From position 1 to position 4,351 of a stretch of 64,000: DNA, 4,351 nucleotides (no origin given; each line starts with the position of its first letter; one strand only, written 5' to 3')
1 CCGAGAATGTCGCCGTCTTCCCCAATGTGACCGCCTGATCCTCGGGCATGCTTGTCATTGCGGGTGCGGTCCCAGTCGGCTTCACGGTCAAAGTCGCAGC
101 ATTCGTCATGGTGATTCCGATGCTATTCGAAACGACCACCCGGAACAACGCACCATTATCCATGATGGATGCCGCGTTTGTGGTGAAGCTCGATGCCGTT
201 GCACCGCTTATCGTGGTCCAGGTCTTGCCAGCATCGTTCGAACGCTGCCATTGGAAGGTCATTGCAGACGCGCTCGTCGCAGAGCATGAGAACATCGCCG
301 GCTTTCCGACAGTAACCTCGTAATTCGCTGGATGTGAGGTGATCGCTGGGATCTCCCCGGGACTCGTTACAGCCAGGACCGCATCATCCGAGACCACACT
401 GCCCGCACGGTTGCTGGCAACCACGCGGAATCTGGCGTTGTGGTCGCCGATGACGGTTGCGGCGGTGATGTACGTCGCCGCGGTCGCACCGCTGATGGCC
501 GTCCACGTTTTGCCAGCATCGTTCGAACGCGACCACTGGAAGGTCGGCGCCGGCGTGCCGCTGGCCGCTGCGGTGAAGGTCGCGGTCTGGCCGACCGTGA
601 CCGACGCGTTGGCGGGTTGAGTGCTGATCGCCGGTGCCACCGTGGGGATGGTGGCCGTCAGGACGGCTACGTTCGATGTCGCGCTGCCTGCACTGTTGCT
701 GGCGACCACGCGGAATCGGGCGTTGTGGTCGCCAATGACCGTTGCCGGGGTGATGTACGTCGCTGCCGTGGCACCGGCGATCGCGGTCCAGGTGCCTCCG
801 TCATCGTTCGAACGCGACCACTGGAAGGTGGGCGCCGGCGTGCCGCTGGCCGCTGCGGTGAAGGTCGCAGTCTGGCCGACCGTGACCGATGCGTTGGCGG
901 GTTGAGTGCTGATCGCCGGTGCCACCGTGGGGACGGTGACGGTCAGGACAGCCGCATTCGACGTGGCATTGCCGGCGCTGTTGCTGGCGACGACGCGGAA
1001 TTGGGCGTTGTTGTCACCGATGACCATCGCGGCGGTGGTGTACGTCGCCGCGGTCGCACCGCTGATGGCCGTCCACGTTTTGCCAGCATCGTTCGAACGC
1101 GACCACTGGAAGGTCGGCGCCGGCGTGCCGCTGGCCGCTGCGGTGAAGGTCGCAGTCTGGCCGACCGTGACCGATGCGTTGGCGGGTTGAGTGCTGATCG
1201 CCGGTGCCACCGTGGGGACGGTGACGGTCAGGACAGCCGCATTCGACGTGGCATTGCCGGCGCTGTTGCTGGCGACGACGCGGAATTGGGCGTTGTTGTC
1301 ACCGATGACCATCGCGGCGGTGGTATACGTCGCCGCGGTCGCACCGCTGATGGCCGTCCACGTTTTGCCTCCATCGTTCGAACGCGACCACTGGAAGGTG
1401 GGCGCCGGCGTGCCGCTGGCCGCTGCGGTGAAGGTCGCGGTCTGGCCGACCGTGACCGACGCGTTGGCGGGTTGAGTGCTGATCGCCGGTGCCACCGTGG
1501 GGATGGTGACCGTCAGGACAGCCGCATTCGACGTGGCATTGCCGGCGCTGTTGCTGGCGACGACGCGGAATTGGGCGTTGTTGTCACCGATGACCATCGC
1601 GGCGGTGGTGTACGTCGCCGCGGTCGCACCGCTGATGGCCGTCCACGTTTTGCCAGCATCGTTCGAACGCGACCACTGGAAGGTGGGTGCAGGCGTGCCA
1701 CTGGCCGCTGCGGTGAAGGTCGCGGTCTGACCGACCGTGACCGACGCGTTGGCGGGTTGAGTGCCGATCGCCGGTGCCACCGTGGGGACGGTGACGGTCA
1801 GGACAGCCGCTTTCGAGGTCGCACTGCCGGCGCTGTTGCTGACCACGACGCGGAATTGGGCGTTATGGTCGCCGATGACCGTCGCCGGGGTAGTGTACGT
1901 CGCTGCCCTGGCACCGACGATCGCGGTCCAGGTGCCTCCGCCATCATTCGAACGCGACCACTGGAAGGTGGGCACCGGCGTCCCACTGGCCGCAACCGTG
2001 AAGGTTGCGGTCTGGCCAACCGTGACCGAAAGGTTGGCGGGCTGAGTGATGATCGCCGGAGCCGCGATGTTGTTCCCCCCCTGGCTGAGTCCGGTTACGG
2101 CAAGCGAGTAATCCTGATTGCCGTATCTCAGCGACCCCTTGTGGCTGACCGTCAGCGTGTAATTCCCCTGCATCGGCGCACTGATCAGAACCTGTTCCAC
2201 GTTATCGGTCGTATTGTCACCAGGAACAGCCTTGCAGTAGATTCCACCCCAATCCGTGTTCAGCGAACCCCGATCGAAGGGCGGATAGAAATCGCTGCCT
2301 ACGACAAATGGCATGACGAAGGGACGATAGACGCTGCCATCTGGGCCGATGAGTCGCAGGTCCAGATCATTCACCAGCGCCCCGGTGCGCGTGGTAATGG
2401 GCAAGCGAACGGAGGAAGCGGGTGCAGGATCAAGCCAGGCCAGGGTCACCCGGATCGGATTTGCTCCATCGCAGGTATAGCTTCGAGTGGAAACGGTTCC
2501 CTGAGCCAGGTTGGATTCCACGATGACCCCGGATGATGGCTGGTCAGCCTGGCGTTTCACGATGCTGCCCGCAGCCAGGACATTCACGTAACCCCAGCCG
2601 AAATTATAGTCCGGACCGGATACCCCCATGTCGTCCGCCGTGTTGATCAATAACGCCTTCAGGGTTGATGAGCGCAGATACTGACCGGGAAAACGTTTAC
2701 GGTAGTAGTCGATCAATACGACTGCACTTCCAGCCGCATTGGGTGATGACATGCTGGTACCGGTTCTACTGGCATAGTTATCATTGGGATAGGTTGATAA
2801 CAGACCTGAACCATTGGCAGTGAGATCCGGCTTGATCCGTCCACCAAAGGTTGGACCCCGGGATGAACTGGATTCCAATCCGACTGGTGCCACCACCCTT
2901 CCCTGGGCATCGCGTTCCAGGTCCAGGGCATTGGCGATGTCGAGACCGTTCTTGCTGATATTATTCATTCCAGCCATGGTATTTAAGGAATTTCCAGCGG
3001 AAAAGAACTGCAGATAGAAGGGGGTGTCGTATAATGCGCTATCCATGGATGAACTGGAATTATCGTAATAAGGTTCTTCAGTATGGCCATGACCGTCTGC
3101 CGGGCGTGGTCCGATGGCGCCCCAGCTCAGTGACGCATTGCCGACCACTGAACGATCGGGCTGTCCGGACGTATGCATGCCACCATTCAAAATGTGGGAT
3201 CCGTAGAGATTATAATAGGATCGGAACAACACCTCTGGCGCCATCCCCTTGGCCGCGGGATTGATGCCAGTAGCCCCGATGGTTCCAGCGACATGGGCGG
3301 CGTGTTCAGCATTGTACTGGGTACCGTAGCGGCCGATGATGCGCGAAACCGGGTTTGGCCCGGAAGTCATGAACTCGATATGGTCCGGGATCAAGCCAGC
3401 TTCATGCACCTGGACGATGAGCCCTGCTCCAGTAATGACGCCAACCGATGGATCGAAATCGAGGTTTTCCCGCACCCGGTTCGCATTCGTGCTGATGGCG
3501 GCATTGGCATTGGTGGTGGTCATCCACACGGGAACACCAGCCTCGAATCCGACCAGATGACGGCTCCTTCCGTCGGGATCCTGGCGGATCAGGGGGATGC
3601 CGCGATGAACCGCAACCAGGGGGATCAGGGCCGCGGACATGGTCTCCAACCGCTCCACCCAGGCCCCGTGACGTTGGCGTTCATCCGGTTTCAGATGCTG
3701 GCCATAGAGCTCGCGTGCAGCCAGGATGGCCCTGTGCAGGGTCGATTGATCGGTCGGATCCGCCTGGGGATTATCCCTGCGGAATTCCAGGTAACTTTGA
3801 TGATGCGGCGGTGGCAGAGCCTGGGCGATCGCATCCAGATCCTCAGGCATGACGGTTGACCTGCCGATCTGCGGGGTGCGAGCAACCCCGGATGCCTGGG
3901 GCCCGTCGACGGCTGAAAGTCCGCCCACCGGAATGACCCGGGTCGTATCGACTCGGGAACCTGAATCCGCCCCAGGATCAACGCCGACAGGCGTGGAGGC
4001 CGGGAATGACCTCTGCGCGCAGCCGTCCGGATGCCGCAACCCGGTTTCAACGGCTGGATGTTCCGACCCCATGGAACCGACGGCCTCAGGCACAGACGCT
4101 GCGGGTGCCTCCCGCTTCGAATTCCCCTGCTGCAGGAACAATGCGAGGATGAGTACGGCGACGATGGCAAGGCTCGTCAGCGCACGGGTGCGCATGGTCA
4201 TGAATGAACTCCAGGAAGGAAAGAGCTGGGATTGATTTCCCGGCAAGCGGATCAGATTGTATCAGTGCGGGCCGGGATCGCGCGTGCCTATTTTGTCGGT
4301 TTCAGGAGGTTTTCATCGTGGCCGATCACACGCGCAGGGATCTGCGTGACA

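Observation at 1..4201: Very large secreted S8 subtilase whose C-terminal half is a tandem array of near-identical Ig-like domains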

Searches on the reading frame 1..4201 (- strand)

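Call 4: search_protein_families(library=pfam, proteins=[window:1-4201:-], max_evalue=0.01)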
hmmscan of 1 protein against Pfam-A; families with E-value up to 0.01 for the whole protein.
window:1-4201:- (1400 aa): 10 families
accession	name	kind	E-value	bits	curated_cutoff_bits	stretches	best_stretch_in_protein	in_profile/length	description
PF07679.22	I-set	-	1.9e-61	204.5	23.7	7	1000-1085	1-88/90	Immunoglobulin I-set domain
PF13927.12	Ig_3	-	4.9e-54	181.2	30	7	1190-1264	2-78/78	Immunoglobulin domain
PF00047.31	ig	-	1.2e-33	115.7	21.8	5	818-865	2-42/81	Immunoglobulin domain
PF00082.27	Peptidase_S8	-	1.2e-23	84.3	21.8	1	258-537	1-288/288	Subtilase family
PF13895.12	Ig_2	-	1.9e-22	79.7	27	1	1285-1373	2-79/79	Immunoglobulin domain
PF16709.11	SCAB-Ig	-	2.3e-11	44.1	27.6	0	1305-1356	19-67/98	Ig domain of plant-specific actin-binding protein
PF02012.26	BNR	-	1.2e-06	28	27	0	941-949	3-11/12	BNR/Asp-box repeat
PF06715.18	Gp5_C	-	0.00027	21.3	20.4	0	722-737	1-16/24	Gp5 C-terminal repeat (3 copies)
PF15899.11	BNR_6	-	0.00036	20.8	27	0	1320-1331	3-14/14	BNR-Asp box repeat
PF16303.10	DUF4945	-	0.001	19.6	28.4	0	1174-1215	26-67/115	Domain of unknown function (DUF4945)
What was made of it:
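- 2..4201 (-): Coding sequence of the S8 subtilase-Ig array protein, 5' complete and 3' truncated by the window edge (1400 codons seen). Pfam S8 and I-set hits (call 4).
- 3512..3853 (-): N-terminal folded domain (aa 117-230), four helices plus a β-hairpin; presumed pro-region. A propeptide role is inferred, and no Pfam I9 hit was found (call 4).
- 2..349 (-): Diverged Ig unit 7 (65-349) and the first 21 aa of unit 8 (2-64); the array continues beyond the window. Pfam Ig_2 match at aa 1285-1373 (call 4).
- On Peptidase family S8 (subtilases): PF00082, E 1.2e-23, 84.3 bits against a cut-off of 21.8, profile positions 1-288 of 288 (call 4).
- On Immunoglobulin I-set domain (PF07679): 7 stretches, E 1.9e-61 (call 4).
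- On BNR/Asp-box repeat: PF02012 scores 28 bits against a cut-off of 27 (call 4).
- Checked: I-set matches 7 stretches with E 1.9e-61 (call 4).
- S8 and I-set domains: call 4.
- Tried and rejected: No Pfam hit (call 4).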

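Call 5: search_protein_families(library=ncbifam, proteins=[window:1-4201:-], max_evalue=0.01)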
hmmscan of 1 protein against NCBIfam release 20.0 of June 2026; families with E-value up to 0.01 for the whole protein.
window:1-4201:- (1400 aa): 6 families
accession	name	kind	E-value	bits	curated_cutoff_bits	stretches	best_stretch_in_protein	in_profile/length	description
NF038112.1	myxo_dep_M36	subfamily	5.6e-18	63.5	1500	2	1011-1380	1210-1570/1604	myxosortase-dependent M36 family metallopeptidase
NF040809.1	germ_prot_CspBA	exception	1.2e-09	36.4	1250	1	444-541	992-1091/1099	bifunctional germination protease/germinant receptor pseudoprotease CspBA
NF040808.2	CspC_non_triad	exception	1.6e-09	36.8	675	1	445-541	446-545/556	bile acid germinant receptor pseudoprotease CspC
NF040553.1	SGO_0316_fam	subfamily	8.3e-08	30.4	1400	1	446-506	657-717/1486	SGO_0316/SGO_0317 family LPXTG-anchored serine peptidase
NF045728.1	glycosyl_F510_1955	equivalog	9.8e-06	25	175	0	939-1086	75-216/246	F510_1955 family glycosylhydrolase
NF005669.0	PRK07451.1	equivalog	0.00096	19.5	122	0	937-964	44-71/116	translation initiation factor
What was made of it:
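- On Csp-type subtilase pseudoproteases: The NCBIfam scores are far below the cut-offs (call 5).
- Closest known: Cell-envelope proteinases and C5a peptidases of Gram-positive bacteria. Same: The Ig array matches the C-terminal repeat region of NF038112 (E 5.6e-18, call 5).
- Weak NCBIfam similarity to CspC/CspBA over aa 444-541 (call 5).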
